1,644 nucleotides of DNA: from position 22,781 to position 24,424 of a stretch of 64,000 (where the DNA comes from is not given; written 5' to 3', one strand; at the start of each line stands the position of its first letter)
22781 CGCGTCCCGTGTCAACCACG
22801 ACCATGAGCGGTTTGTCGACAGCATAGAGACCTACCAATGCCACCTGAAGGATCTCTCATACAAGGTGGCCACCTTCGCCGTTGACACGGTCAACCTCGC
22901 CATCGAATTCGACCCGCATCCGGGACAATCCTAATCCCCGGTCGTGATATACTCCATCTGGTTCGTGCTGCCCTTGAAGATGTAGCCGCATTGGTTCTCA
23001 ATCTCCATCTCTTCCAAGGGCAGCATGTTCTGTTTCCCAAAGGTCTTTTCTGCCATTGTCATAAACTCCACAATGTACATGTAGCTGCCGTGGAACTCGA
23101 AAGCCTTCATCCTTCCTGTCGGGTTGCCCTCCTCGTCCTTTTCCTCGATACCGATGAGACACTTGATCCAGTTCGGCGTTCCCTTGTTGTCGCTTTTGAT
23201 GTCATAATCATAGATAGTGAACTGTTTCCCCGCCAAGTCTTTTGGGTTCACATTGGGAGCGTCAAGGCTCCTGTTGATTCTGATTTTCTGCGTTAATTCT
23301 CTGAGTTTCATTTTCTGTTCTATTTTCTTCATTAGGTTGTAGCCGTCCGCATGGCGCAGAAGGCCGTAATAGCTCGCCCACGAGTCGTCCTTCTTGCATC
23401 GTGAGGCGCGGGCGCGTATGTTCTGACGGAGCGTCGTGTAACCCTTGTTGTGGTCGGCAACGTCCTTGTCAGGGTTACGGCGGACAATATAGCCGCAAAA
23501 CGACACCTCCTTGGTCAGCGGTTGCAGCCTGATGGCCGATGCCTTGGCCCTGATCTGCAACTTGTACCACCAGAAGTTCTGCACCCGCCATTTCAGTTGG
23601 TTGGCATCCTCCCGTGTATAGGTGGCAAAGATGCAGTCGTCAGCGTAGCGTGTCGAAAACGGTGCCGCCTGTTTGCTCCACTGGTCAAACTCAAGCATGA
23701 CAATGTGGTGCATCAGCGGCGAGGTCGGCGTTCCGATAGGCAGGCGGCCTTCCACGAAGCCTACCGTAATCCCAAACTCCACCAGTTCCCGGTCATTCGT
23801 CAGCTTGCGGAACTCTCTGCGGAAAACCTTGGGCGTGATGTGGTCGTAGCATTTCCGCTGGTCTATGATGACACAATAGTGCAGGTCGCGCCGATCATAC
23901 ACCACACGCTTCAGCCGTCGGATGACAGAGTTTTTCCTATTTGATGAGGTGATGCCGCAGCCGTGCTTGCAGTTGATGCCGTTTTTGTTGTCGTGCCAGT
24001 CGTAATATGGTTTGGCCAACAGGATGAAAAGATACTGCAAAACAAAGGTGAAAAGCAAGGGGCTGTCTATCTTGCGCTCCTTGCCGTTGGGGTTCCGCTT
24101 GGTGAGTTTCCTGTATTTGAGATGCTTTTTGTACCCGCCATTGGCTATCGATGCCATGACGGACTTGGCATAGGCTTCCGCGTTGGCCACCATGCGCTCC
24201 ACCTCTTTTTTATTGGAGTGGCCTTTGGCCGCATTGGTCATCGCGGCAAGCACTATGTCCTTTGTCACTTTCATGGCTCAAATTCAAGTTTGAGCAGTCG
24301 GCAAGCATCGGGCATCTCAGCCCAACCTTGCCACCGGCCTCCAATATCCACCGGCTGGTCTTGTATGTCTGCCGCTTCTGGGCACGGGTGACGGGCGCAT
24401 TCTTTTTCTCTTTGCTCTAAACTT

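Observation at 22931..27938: Complete diversity-generating retroelement: TR and VR differ only at template adenines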

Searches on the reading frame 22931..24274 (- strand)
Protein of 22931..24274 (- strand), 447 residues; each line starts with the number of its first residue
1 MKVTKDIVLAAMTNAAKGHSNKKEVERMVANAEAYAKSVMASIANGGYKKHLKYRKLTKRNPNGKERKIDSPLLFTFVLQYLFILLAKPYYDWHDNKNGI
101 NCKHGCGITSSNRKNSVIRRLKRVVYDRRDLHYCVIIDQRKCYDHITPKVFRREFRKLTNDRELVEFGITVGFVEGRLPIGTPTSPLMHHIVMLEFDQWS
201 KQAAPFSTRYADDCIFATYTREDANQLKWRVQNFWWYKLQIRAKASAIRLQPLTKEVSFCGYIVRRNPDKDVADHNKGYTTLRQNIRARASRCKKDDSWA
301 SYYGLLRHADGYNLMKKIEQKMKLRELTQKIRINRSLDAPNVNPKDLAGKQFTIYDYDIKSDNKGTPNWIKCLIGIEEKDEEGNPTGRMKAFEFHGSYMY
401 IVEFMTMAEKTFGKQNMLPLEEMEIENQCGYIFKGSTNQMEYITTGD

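Call 5: search_protein_families(library=pfam, proteins=[window:22931-24274:-], max_evalue=0.01)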
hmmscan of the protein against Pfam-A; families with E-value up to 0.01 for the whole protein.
window:22931-24274:- (447 aa): 1 family
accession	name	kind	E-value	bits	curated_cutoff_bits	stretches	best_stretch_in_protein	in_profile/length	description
PF00078.32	RVT_1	-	3.5e-10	40.4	29.6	1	119-262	55-203/205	Reverse transcriptase (RNA-dependent DNA polymerase)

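Call 6: search_protein_families(library=ncbifam, proteins=[window:22931-24274:-], max_evalue=0.01)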
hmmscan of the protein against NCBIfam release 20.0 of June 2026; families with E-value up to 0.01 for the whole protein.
window:22931-24274:- (447 aa): 7 families
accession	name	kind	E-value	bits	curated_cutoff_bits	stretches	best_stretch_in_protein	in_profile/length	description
TIGR04416.1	group_II_RT_mat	equivalog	2.1e-12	46.9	300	1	20-292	20-301/353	group II intron reverse transcriptase/maturase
NF038233.2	retron_St85_RT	exception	5.5e-12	45.5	235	1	129-234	86-198/289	retron St85 family RNA-directed DNA polymerase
NF041746.1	Drt2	equivalog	0.00016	21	390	1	148-246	198-296/416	antiviral reverse transcriptase Drt2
NF038237.1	retron_Ec67_fus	exception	0.00048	18.7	450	1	175-227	158-214/572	retron Ec67 family RNA-directed DNA polymerase/endonuclease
NF041747.1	Drt3a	equivalog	0.00058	19.3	200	1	177-264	163-262/412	antiviral reverse transcriptase Drt3a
NF042941.1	Retron_TIR_antiphage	equivalog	0.0015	17.4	600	0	173-226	135-192/464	TIR domain-containing anti-phage reverse transcriptase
NF041749.1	Drt4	equivalog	0.0077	15.2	450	0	178-274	195-292/489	antiviral reverse transcriptase Drt4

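Call 13: search_protein_families(library=phrogs, proteins=[window:22931-24274:-], max_evalue=0.001)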
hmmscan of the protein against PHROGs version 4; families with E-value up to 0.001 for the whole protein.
window:22931-24274:- (447 aa): 2 families
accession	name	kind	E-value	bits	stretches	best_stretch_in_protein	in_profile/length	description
phrog_1423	-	DNA, RNA and nucleotide metabolism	7.9e-22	78.3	1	4-325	108-441/1040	Reverse transcriptase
phrog_2825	-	DNA, RNA and nucleotide metabolism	2.6e-07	31.1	1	50-264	43-249/336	polymerase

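Call 15: find_homologous_proteins(query=window:22931-24274:-)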
Query window:22931-24274:- (447 aa): 361 proteins with E <= 0.001 among 1718 candidates; the best 120 are listed.
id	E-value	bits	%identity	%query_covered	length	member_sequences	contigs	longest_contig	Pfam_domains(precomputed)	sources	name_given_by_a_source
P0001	3.5e-283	957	90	100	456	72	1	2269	PF00078.33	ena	-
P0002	4.7e-279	944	89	100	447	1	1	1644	PF00078.33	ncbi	-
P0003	7.0e-276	933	87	100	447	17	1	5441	PF00078.33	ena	-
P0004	7.0e-276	933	88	100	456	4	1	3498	PF00078.33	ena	-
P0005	3.1e-275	931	87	100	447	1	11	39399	PF00078.33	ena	-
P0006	3.6e-273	924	86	100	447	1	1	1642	PF00078.33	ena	-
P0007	4.4e-273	924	86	100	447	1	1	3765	PF00078.33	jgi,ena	-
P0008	1.1e-272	923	86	100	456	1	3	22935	PF00078.33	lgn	-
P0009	2.3e-272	921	86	100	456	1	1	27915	PF00078.33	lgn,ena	-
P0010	4.0e-272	921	87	99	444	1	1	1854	PF00078.33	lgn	-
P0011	5.0e-272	920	86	100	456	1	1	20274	PF00078.33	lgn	-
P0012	2.8e-271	918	86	100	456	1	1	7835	PF00078.33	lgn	-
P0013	3.9e-271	917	86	99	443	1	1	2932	PF00078.33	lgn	-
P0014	5.2e-271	917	86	100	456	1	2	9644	PF00078.33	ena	-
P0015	1.1e-270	916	85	100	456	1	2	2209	PF00078.33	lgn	-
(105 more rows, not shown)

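Call 17: search_dna_similar(query=window:22931-24274:-, collection=phages, mode=protein, max_rows=25)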
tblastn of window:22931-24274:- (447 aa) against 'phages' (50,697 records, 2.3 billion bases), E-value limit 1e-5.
Records with a match: 8; places in all: 8; records where one place covers at least 80% of the query: 1.
Best place of each record, by identity: <60% 8.
By first word of the organism name: uncultured 6; phage 1; Psychrobacillus 1.
By host as written in the record: - 7; Psychrobacillus psychrodurans 1.
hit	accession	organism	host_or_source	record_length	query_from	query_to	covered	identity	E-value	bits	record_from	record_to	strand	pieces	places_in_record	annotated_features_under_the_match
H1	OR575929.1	phage csAssE-Sib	human gut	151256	11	443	97%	49.2%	2e-143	458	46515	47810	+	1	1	retron-type reverse transcriptase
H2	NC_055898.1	uncultured phage cr115_1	human feces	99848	3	318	71%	24.7%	3e-7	59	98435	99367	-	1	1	Reverse transcriptase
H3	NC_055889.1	uncultured phage cr53_1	human feces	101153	3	318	71%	24.7%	3e-7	59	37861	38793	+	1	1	Reverse transcriptase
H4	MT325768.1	Psychrobacillus phage Perkons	Psychrobacillus psychrodurans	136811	3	317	70%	21.6%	8e-9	64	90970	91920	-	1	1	reverse transcriptase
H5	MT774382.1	uncultured phage cr10_1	human feces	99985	64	331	60%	22.6%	5e-6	55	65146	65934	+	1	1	RNA binding protein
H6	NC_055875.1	uncultured phage cr10_1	human feces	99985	64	331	60%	22.6%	5e-6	55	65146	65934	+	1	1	Reverse transcriptase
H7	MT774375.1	uncultured phage cr50_1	human feces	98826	98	331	52%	23.8%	4e-8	62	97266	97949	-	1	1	RNA binding protein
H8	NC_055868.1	uncultured phage cr50_1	human feces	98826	98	331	52%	23.8%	4e-8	62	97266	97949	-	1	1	Reverse transcriptase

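Call 23: find_encoding_contigs(protein=window:22931-24274:-, flank=10000, max_places=10)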
Protein window:22931-24274:- (447 aa): 5 contigs read that carry it; 4 places shown.
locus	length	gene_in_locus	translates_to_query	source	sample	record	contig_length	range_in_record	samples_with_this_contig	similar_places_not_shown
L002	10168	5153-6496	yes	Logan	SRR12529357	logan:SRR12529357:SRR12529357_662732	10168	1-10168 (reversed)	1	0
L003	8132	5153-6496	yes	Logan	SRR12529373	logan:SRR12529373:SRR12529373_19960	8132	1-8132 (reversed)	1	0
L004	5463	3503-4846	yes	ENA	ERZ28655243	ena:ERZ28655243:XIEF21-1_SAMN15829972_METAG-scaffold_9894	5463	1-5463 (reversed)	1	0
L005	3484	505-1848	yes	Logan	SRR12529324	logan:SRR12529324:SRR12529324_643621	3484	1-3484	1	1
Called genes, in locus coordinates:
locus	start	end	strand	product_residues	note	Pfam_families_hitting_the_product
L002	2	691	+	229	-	?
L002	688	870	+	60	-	-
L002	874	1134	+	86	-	-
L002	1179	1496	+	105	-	-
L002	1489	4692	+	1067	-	-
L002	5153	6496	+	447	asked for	PF00078:RVT_1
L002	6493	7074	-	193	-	-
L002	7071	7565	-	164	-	PF05069:Phage_tail_S (weak)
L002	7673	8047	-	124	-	PF18798:LPD3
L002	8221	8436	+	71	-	PF01476:LysM (faint)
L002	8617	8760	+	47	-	-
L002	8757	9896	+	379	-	PF00005:ABC_tran (faint), PF00583:Acetyltransf_1 (faint), PF13508:Acetyltransf_7 (weak)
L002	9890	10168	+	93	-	?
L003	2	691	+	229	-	?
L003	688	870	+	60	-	-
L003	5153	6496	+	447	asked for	PF00078:RVT_1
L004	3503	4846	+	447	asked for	PF00078:RVT_1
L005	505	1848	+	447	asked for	PF00078:RVT_1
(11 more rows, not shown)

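Call 24: find_encoding_contigs(protein=P0005, flank=10000, max_places=10)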
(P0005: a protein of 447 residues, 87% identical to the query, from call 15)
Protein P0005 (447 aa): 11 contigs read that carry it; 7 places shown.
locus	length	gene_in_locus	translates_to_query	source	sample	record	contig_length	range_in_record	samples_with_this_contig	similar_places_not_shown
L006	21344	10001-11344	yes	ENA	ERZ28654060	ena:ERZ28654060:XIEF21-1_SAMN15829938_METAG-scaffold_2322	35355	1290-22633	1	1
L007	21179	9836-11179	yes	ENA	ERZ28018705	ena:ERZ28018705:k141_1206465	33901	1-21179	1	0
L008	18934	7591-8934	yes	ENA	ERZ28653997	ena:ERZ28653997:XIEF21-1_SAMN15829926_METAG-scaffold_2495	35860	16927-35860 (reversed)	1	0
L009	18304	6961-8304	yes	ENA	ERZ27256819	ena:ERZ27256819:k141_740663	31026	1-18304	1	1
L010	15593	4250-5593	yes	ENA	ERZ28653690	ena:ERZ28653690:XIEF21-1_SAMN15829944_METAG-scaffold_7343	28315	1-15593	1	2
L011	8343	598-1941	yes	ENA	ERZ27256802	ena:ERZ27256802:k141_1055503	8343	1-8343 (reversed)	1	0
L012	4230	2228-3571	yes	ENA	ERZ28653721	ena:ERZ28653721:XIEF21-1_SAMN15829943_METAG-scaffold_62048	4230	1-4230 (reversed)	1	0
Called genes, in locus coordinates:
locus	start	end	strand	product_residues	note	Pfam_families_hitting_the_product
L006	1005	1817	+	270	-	PF13401:AAA_22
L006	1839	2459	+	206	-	-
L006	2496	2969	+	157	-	-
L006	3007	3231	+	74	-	-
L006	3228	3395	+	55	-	-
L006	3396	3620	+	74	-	-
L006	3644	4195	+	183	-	PF07352:Phage_Mu_Gam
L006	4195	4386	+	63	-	-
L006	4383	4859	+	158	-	-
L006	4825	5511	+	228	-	-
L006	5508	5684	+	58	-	PF00684:DnaJ_CXXCXGXG (faint)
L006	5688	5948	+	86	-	-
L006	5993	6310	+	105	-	-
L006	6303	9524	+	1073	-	-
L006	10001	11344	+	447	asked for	PF00078:RVT_1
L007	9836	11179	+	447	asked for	PF00078:RVT_1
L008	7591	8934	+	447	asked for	PF00078:RVT_1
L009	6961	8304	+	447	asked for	PF00078:RVT_1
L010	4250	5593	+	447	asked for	PF00078:RVT_1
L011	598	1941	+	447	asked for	PF00078:RVT_1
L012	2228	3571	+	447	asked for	PF00078:RVT_1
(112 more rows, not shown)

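Call 33: search_solved_structures(query=window:22931-24274:-, max_evalue=0.01, show_alignments=2)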
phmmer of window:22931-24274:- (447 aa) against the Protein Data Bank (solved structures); distinct sequences matched with E-value up to 0.01: 4.
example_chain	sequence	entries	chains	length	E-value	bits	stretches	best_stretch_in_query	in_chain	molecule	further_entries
6ar1_A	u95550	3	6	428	1e-05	27.8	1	34-248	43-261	GsI-IIC RT | Trt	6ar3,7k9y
5hhl_A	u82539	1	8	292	0.0009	21.4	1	59-246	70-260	Retron-type reverse transcriptase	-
7uim_D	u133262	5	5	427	0.001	21.2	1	178-266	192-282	Group II intron reverse transcriptase/maturase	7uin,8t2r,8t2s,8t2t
5hhj_A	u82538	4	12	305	0.0023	20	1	178-247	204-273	Retron-type reverse transcriptase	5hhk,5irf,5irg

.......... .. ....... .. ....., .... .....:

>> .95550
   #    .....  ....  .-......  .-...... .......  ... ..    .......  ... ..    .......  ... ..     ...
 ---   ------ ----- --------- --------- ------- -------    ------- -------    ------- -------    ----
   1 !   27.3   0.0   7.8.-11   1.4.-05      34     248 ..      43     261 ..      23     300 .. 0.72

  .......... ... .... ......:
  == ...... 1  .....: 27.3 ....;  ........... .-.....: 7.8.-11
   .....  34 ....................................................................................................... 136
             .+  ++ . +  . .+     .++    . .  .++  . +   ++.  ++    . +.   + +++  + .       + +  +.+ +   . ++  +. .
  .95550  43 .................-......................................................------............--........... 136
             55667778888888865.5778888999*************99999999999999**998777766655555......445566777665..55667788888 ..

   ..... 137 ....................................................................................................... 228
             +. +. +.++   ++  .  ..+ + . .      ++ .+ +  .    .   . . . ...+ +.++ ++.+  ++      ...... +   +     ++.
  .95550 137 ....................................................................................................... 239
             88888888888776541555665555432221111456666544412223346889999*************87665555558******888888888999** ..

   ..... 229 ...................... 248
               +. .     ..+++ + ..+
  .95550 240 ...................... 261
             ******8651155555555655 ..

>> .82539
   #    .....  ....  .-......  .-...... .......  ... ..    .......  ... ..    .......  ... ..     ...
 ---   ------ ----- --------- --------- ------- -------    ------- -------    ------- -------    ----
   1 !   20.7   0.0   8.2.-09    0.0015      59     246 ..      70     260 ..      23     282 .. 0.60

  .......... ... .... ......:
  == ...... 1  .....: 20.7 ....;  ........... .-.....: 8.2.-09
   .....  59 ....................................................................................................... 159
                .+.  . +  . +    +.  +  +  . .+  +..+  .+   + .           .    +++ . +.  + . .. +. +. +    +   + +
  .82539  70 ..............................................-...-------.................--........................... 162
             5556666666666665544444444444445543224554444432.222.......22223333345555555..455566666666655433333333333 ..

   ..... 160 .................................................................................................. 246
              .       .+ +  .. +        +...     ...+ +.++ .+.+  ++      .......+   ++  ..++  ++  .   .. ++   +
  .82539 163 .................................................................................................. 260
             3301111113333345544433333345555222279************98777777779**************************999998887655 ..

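Call 35: find_related_loci(query=window:22931-24274:-, collection=genome_contigs, flank=6000)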
Query window:22931-24274:- (447 aa) in genome_contigs; peptide patterns used: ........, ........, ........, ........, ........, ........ (x = any residue, [..] = any of these).
51 stretches matched a pattern; 6 encode a relative of the query (tblastn E <= 1e-3); 6 distinct loci.
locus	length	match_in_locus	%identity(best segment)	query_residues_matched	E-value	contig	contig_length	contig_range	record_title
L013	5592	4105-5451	80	1-446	0e+0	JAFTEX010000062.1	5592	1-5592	MAG: Bacteroidaceae bacterium isolate RGIG3756 Roe_deer_Abomasum-1__c172520, whole genome shotgun sequence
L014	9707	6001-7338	78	1-446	0e+0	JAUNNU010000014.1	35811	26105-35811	MAG: Bacteroidia bacterium isolate S33M_St_15 NODE_384_length_35811_cov_9.682822, whole genome shotgun sequence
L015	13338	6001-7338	76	1-446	0e+0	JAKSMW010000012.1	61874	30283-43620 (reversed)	MAG: Bacteroidales bacterium isolate Horse_feces135 MAG135_12, whole genome shotgun sequence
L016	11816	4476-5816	74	1-446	0e+0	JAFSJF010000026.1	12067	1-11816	MAG: Bacteroidales bacterium isolate RGIG3192 Goat_Reticulum-1__c129572, whole genome shotgun sequence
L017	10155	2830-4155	67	1-443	0e+0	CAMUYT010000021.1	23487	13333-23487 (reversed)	MAG TPA_asm: uncultured Bacteroidales bacterium isolate SRR8387720_bin.72_metaWRAP_v1.3_MAG genome assembly, contig: ERZ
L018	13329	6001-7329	82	1-443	0e+0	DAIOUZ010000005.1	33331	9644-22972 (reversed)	MAG TPA_asm: Candidatus Limiplasma sp. isolate CTOTU17551 NODE_207_length_33331_cov_4.349050, whole genome shotgun seque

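Call 45: predict_structure(alignment_id=A1)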
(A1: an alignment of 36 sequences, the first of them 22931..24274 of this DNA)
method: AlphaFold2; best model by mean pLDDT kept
length: 447 residues; sequences in the alignment: 36
mean_pLDDT: 79.2   pTM: 0.64
mean pLDDT of the five models: 79.2, 78.5, 77.5, 76.6, 75.5
residues with pLDDT >= 90: 164; 70-90: 187; 50-70: 33; < 50: 63
segments of 3 or more residues with pLDDT < 50: 296-338, 428-447
pLDDT, mean of each block of 10 residues (from residue 1): 96 92 94 97 96 87 73 95 97 94 82 85 89 88 82 96 97 88 90 95 94 92 95 87 77 89 83 80 68 49 39 38 34 39 77 84 87 83 76 82 81 71 57 42 36
secondary structure, 60 per line:
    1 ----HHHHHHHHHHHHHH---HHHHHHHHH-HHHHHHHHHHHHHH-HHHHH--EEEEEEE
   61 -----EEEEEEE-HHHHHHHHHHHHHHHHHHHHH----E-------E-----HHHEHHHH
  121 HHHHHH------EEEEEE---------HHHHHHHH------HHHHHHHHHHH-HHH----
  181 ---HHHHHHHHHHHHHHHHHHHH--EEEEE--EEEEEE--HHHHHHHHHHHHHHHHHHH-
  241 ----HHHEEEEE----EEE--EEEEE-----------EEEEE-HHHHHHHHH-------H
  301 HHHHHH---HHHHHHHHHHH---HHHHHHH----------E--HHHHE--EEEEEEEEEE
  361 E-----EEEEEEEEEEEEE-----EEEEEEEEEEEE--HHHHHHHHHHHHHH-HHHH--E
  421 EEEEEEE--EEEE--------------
elements in order: H5-18 H22-30 H32-45 H47-51 E54-60 E66-72 H74-94 H117-126 E133-138 H148-155 H162-172 H184-203 E206-210 E213-218 H221-239 E248-252 E257-259 E262-266 E278-282 H284-292 H300-306 H310-320 H324-330 H344-347 E351-361 E367-379 E385-396 H399-412 H414-417 E420-427 E430-433

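Call 49: find_related_loci(query=A1, collection=viral_contigs, flank=5000)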
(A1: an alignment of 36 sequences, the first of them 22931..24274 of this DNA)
Query A1 (447 aa) in viral_contigs; peptide patterns used: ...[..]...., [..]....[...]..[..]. (x = any residue, [..] = any of these).
107 stretches matched a pattern; 59 encode a relative of the query (tblastn E <= 1e-3); 59 distinct loci.
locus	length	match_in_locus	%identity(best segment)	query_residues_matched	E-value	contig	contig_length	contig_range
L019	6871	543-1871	86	1-443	0e+0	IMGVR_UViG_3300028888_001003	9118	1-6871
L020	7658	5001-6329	86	1-443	0e+0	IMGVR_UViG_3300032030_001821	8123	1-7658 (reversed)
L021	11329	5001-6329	86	1-443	0e+0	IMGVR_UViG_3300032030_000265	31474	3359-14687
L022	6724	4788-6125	85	1-446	0e+0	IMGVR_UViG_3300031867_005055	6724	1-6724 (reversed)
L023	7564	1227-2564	83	1-446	0e+0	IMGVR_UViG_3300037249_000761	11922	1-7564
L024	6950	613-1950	80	1-446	0e+0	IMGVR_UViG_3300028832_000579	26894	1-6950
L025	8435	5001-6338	69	1-447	0e+0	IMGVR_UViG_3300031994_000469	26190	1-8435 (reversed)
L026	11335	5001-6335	67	1-446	0e+0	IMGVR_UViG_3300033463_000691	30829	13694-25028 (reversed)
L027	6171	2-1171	72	57-446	0e+0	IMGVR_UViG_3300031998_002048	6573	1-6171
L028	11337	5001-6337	80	1-446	0e+0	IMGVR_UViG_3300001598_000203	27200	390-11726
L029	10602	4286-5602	52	3-443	1e-159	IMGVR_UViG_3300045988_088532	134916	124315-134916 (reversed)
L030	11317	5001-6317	52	3-443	3e-159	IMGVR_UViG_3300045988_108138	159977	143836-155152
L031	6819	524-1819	52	11-443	3e-159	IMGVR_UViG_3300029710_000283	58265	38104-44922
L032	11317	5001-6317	51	3-443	3e-158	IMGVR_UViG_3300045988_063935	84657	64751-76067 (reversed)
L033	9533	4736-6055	51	3-443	1e-157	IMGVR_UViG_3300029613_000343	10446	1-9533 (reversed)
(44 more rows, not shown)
